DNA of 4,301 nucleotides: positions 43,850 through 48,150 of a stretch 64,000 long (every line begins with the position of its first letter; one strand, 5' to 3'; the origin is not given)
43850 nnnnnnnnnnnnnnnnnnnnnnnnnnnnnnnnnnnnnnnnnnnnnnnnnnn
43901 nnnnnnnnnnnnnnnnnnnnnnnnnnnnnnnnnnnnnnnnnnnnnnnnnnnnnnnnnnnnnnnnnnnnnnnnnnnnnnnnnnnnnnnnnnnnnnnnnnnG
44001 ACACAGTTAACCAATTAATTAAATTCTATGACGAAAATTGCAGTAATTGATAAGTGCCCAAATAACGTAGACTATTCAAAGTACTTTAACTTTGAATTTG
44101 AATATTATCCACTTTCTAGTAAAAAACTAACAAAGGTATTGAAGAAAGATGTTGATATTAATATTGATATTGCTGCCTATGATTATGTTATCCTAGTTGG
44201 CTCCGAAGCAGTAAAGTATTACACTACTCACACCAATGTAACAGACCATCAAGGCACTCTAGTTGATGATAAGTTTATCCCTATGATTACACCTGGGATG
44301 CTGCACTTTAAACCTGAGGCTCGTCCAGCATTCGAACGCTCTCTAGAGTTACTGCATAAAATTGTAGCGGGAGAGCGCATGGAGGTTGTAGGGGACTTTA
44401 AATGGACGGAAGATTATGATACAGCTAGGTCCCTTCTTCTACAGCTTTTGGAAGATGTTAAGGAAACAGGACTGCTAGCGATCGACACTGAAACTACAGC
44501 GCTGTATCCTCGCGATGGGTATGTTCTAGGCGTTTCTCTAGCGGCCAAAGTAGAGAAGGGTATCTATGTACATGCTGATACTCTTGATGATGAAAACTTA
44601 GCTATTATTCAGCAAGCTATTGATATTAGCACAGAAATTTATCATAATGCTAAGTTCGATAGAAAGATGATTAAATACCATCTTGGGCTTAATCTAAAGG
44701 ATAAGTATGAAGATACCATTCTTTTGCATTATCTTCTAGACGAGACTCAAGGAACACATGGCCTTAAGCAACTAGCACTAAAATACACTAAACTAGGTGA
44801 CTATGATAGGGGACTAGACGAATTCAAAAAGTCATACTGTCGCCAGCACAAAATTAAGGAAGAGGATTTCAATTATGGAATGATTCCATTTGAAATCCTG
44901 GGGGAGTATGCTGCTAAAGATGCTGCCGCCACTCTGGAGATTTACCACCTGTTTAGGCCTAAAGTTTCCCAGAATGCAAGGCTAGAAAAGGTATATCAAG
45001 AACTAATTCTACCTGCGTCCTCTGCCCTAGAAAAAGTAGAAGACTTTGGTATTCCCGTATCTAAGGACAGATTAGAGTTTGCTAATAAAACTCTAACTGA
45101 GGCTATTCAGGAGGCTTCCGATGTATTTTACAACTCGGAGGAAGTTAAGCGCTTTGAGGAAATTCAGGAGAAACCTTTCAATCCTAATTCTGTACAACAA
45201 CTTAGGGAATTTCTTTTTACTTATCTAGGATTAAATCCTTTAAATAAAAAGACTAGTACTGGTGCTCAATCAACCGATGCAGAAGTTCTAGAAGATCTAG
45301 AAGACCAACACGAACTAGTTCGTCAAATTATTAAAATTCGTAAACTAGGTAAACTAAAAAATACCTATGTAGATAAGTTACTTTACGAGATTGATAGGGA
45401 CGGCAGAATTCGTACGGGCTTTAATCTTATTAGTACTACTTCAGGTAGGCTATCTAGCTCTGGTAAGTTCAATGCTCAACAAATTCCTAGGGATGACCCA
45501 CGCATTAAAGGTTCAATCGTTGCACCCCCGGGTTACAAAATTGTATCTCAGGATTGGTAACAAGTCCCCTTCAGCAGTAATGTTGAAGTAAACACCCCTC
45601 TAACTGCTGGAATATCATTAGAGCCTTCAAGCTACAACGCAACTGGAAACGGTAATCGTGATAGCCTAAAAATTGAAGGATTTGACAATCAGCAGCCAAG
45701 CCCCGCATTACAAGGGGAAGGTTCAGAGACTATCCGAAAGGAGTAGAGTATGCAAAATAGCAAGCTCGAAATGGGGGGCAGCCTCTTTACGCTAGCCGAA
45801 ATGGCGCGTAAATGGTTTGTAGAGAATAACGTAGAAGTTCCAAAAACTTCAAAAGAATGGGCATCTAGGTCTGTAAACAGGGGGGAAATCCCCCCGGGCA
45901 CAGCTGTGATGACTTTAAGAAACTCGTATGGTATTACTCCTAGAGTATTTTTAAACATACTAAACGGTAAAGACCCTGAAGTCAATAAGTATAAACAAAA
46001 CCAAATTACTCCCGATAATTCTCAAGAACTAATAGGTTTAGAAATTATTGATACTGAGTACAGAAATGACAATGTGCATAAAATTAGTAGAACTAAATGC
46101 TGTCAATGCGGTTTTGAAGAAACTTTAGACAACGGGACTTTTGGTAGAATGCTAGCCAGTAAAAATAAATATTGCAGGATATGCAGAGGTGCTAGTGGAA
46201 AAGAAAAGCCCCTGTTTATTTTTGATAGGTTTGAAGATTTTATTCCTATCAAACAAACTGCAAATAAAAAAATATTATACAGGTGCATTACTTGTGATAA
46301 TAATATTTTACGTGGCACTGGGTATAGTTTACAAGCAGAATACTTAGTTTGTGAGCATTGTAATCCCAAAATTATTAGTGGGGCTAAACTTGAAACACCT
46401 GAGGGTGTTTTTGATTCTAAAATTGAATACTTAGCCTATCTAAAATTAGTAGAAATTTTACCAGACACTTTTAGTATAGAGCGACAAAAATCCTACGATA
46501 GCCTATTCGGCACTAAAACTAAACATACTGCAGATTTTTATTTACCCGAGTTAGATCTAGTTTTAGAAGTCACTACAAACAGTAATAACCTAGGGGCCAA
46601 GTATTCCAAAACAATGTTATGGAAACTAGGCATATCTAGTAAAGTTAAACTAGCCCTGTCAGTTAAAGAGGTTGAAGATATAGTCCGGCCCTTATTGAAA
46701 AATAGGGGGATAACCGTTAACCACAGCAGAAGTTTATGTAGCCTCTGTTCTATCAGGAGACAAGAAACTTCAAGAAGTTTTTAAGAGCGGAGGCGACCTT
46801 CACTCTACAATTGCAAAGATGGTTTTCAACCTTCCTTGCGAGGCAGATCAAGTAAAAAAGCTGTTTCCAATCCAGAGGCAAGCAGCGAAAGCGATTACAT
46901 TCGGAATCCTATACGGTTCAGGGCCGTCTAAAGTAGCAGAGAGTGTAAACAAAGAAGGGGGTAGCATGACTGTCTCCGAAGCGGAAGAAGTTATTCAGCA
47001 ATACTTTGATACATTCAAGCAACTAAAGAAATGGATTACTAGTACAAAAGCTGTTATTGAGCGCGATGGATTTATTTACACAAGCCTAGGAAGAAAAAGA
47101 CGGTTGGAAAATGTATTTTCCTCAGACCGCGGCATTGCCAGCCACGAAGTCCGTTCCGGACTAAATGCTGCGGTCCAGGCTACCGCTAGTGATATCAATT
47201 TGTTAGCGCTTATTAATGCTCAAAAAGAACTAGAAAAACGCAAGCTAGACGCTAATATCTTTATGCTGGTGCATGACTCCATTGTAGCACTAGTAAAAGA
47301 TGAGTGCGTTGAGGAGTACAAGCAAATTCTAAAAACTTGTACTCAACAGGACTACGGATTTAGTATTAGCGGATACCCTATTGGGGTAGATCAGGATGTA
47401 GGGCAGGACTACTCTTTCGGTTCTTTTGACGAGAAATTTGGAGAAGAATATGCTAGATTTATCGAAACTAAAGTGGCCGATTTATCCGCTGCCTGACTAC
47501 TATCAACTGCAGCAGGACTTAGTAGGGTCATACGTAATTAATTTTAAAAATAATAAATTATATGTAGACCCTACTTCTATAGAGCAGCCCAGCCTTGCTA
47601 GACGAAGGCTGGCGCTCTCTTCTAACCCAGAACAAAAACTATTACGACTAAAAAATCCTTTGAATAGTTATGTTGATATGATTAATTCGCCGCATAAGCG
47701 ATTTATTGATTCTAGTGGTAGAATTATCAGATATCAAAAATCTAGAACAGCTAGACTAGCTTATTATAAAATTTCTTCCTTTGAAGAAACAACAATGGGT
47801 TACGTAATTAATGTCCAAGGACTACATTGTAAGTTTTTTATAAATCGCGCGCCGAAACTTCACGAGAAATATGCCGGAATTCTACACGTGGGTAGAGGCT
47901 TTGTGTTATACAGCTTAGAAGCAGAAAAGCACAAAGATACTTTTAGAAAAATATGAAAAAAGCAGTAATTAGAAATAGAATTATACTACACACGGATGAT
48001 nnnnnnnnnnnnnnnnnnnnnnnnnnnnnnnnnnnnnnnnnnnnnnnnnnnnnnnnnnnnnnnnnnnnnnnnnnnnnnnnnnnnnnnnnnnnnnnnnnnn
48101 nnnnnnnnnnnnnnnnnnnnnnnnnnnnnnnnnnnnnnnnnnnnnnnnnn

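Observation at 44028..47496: Family-A DNA polymerase interrupted exactly at motif A by a 1.18-kb insert; simple excision does not restore the expected SQIELRI residues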

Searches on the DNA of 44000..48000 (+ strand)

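Call 3: search_rna_families(source=window, start=44000, end=48000, threshold=evalue, max_evalue=1, show_alignments=3)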
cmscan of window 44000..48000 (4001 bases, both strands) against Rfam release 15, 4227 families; matches with E-value up to 1: 3.
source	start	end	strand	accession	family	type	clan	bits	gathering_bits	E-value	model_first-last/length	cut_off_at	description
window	45549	45779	+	RF00028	Intron_gpI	Intron;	-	39.2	50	1.1e-07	5-158/253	no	Group I catalytic intron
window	46553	46707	+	RF00028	Intron_gpI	Intron;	-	35.2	50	1.7e-06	1-253/253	no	Group I catalytic intron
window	45212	45252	-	RF03344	mir-5365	Gene; miRNA;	-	20.9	70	0.81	19-59/78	no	mir-5365 microRNA precursor family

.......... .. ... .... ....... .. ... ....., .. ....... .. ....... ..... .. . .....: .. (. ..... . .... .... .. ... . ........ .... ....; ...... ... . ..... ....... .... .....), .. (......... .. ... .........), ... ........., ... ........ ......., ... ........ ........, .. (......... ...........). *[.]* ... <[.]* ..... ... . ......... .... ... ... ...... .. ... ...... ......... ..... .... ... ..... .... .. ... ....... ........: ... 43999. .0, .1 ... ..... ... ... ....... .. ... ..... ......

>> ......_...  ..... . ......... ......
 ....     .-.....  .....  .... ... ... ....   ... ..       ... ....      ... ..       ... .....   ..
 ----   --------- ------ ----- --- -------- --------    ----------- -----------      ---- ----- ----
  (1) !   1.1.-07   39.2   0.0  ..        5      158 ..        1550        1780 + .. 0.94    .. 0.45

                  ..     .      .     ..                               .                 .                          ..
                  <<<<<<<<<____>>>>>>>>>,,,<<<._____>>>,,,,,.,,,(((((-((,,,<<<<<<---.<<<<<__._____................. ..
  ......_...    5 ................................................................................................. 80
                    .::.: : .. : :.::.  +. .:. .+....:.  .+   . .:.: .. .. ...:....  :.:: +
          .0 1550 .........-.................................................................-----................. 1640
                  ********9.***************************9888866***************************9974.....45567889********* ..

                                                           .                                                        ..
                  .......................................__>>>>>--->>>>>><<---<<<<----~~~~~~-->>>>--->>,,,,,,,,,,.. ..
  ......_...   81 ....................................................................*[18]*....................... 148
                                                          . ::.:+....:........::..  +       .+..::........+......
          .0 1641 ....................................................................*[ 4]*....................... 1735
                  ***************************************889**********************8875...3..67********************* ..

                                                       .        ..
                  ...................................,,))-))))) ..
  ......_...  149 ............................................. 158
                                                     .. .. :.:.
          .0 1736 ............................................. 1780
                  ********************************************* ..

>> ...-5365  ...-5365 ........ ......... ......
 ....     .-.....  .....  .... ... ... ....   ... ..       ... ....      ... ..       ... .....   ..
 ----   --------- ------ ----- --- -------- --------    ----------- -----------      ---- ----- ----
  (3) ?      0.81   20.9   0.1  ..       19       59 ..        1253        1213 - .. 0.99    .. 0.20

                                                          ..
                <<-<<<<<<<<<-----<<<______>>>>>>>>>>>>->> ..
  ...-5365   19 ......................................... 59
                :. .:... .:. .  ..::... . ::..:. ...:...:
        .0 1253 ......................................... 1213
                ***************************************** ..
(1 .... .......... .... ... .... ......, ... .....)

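Call 5: search_dna_similar(query=window:44028-47496:+, collection=phages, mode=distant, max_rows=20)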
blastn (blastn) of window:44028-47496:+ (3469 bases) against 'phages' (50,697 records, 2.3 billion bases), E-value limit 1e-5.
Records with a match: 500; places in all: 504; records where one place covers at least 80% of the query: 0.
Best place of each record, by identity: 80-90% 5; 60-80% 495.
By first word of the organism name: Salmonella 173; Escherichia 106; Klebsiella 77; Vibrio 54; Bacillus 13; Staphylococcus 13; Bacteriophage 11; Phage 10; Lactococcus 10; Serratia 7; and 15 more.
By host as written in the record: - 54; Escherichia coli 40; Vibrio harveyi BAA-1116 29; Salmonella enterica subsp. enterica serovar Enteritidis PT1 25; Klebsiella pneumoniae 23; Salmonella enterica 17; Salmonella sp. 16; Salmonella enterica subsp. enterica serovar Enteritidis 16; and 124 more.
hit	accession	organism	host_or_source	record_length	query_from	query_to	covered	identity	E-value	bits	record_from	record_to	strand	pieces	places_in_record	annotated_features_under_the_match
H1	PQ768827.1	Vibrio phage Hades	Vibrio campbellii BB120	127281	1114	2924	16%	66.4%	4e-12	142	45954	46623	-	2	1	DNA polymerase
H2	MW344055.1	Vibrio phage GRLPWR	Vibrio harveyi BAA-1116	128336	1114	2924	16%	66.2%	2e-10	136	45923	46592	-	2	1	53: DNA polymerase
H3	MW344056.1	Vibrio phage ABurr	Vibrio harveyi BAA-1116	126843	1114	2924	16%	66.2%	2e-10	136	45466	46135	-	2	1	51: DNA polymerase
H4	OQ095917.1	Vibrio phage Javier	Vibrio harveyi BAA-1116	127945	1114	2924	16%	66.2%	2e-10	136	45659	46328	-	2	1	DNA polymerase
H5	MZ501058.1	Escherichia phage DaisyDussoix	Escherichia coli K-12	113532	685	2927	11%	69.4%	1e-13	161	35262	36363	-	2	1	DNA polymerase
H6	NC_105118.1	Escherichia phage DaisyDussoix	Escherichia coli K-12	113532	685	2927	11%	69.4%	1e-13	161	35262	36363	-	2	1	DNA polymerase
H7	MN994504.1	Phage NBSal005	-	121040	685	2927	11%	68.1%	3e-8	138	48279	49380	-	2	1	DNA polymerase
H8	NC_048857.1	Phage NBSal005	-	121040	685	2927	11%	68.1%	3e-8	138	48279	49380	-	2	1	DNA polymerase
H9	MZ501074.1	Escherichia phage HildyBeyeler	Escherichia coli K-12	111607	685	2927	11%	69.1%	4e-12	150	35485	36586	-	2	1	DNA polymerase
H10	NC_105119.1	Escherichia phage HildyBeyeler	Escherichia coli K-12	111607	685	2927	11%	69.1%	4e-12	150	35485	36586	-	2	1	DNA polymerase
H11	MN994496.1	Phage NBEco002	-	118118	699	2927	11%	68.8%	6e-10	145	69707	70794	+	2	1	DNA polymerase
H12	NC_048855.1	Phage NBEco002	-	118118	699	2927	11%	68.8%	6e-10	145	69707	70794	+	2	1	DNA polymerase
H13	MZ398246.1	Escherichia phage IME178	Escherichia coli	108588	685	2910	11%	69.4%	1e-12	153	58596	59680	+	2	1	DNA polymerase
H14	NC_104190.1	Escherichia phage IME178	Escherichia coli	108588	685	2910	11%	69.4%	1e-12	153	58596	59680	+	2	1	DNA polymerase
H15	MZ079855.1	Klebsiella phage vB_Kpn_3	MDR-Klebsiella pneumoniae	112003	685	2910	11%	69.1%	6e-10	149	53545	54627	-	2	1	DNA polymerase 1 | DNA polymerase 2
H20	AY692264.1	Escherichia phage T5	-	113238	685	2910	11%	68.7%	2e-10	141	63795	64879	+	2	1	D7-8-9: DNA-directed DNA polymerase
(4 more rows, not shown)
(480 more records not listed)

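Call 7: get_annotated_region(hit=H20, flank=2500)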
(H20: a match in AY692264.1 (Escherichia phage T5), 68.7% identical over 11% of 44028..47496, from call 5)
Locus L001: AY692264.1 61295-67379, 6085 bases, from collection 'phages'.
description: Bacteriophage T5 strain st0 deletion mutant, complete genome.
organism: Escherichia phage T5 (NCBI taxid 2695836)
taxonomy: Viruses; Duplodnaviria; Heunggongvirae; Uroviricota; Caudoviricetes; Demerecviridae; Markadamsvirinae; Tequintavirus; Tequintavirus T5
host: -; source: -; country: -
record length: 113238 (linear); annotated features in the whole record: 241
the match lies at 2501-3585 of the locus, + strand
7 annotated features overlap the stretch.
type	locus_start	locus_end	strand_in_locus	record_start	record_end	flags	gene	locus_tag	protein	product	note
CDS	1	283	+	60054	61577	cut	dnaB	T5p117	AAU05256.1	putative replicative DNA helicase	D5 protein; contains replicative DNA helicase (COG0305)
CDS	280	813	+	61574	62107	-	-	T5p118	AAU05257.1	hypothetical protein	similar to proteins containing HNH endonuclease motif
CDS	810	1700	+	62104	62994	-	D6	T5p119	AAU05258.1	DNA primase-like protein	D6 protein; contains Toprim domain (PF01751) and DNA primase (bacterial type) (COG0358)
regulatory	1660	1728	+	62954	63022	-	-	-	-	promoter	putative promoter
CDS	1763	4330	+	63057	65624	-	D7-8-9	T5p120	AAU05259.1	DNA-directed DNA polymerase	D7-8-9 protein; contains 3'-5' exonuclease motif (PF01612), DNA polymerase family A motif (PF00476) and DNA polymerase ...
CDS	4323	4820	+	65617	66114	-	-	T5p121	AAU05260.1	hypothetical protein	-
CDS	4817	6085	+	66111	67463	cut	D10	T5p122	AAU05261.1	D10 protein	DNA or RNA helicase of superfamily II; contains Helicase conserved C-terminal domain (PF00271) and DNA or RNA helicases ...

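Call 29: search_rna_families(sources=[L009, L011, L008, L002, L003, L006, L007], threshold=evalue, max_evalue=0.001, show_alignments=2)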
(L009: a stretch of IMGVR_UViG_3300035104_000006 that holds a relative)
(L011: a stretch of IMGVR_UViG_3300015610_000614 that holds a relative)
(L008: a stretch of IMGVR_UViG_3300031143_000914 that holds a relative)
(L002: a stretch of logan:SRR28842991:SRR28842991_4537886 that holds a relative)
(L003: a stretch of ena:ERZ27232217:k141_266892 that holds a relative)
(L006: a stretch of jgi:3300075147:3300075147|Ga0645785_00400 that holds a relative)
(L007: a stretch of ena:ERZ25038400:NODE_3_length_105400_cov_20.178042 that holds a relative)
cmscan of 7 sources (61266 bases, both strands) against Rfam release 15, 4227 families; matches with E-value up to 0.001: 14.
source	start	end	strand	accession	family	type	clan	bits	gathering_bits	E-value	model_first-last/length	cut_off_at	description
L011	2729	3064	+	RF00028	Intron_gpI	Intron;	-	104.2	50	5.5e-26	1-253/253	no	Group I catalytic intron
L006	5068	5370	+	RF00028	Intron_gpI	Intron;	-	103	50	1.3e-25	1-253/253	no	Group I catalytic intron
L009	2768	3043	+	RF00028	Intron_gpI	Intron;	-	94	50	6.2e-23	1-253/253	no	Group I catalytic intron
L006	5405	5682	+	RF00028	Intron_gpI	Intron;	-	88.3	50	3.2e-21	1-253/253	no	Group I catalytic intron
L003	3792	4112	+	RF00028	Intron_gpI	Intron;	-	51.3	50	4e-10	1-253/253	no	Group I catalytic intron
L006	3782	4058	+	RF00028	Intron_gpI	Intron;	-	49.8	50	1.1e-09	1-253/253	no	Group I catalytic intron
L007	3793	4176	+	RF00028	Intron_gpI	Intron;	-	47.2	50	6.7e-09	1-253/253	no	Group I catalytic intron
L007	4775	4940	+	RF00028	Intron_gpI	Intron;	-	42.7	50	1.5e-07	1-253/253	no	Group I catalytic intron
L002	5954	6184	+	RF00028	Intron_gpI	Intron;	-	40.3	50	8e-07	5-158/253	no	Group I catalytic intron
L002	7303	7632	+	RF00028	Intron_gpI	Intron;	-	35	50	3e-05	1-253/253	no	Group I catalytic intron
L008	2793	3111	+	RF00028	Intron_gpI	Intron;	-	33.3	50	0.0001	1-253/253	no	Group I catalytic intron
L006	4825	4919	+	RF00028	Intron_gpI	Intron;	-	32.8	50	0.00013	1-253/253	no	Group I catalytic intron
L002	6947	7112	+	RF00028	Intron_gpI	Intron;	-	32.6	50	0.00015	1-253/253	no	Group I catalytic intron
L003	4799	4950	+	RF00028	Intron_gpI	Intron;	-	32.4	50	0.00018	159-251/253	no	Group I catalytic intron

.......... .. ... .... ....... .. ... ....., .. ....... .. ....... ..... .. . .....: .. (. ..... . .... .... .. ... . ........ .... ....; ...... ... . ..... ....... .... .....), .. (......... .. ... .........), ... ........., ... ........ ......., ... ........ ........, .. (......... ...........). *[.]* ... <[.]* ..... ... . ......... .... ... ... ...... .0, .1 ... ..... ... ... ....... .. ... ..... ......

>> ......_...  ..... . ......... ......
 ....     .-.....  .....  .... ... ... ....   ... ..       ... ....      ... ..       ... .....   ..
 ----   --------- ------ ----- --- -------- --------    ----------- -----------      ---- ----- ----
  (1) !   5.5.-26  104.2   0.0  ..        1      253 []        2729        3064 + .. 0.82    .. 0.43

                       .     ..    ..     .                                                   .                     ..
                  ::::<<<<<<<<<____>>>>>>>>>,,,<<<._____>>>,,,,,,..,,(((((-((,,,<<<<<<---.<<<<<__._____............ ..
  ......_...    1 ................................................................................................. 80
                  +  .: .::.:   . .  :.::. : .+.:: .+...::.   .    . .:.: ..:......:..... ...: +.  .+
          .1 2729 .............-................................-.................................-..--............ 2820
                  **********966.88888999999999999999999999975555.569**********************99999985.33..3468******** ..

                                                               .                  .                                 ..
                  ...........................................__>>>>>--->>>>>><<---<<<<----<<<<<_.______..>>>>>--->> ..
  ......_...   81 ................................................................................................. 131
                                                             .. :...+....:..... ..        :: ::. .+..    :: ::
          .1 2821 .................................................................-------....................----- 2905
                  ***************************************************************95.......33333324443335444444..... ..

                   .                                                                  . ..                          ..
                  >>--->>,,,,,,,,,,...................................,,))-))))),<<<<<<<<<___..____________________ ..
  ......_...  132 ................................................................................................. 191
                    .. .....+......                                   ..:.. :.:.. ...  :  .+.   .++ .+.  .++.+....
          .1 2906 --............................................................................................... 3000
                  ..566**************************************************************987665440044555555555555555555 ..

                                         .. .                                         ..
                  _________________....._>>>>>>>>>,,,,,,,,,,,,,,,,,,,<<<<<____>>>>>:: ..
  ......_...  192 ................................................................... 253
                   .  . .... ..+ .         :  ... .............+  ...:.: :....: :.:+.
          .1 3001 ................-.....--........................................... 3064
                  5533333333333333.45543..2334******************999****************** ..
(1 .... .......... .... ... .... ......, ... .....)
